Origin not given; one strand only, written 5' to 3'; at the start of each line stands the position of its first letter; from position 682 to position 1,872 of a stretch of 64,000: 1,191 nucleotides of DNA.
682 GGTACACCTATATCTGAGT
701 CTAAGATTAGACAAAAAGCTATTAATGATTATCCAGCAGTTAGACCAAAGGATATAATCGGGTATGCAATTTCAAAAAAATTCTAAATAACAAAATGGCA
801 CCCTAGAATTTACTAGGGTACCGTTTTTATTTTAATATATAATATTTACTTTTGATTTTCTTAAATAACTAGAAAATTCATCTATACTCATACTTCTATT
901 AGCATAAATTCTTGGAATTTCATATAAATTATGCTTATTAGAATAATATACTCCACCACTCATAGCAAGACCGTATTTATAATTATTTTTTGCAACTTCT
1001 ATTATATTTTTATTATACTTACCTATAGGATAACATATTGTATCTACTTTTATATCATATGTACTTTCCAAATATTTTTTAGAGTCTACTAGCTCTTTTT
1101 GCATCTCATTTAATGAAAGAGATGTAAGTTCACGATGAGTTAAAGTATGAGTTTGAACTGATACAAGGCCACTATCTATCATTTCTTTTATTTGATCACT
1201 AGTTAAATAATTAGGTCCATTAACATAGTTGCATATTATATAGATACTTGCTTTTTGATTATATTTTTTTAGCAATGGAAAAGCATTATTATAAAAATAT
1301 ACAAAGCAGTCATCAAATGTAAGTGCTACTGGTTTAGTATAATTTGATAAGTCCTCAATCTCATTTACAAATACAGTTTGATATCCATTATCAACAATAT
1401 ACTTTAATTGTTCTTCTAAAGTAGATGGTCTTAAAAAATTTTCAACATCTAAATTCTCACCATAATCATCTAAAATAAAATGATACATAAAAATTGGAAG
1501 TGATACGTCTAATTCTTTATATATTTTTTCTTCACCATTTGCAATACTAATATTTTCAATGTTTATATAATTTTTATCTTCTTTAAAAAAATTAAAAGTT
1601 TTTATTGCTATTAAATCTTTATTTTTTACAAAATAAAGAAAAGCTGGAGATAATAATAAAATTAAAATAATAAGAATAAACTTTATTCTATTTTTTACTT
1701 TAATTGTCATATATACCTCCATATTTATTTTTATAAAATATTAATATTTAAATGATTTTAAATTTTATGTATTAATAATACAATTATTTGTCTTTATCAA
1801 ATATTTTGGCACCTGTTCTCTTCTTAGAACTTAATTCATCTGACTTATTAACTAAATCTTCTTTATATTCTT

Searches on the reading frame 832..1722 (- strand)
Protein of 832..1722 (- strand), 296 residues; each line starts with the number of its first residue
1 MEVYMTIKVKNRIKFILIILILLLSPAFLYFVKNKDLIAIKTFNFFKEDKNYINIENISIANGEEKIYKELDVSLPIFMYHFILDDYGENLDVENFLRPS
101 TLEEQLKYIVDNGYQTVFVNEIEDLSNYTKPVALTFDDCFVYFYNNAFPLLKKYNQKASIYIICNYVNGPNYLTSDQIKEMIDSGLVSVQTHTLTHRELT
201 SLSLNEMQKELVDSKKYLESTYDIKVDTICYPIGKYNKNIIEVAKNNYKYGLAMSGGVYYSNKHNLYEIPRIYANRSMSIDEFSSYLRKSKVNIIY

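Call 8: search_protein_families(library=pfam, proteins=[window:832-1722:-], max_evalue=0.0001)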
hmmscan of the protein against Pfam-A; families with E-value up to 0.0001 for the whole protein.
window:832-1722:- (296 aa): 1 family
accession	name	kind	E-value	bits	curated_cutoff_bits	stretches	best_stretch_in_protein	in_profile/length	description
PF01522.26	Polysacc_deac_1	-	6.2e-26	91.2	23.1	1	129-246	6-118/124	Polysaccharide deacetylase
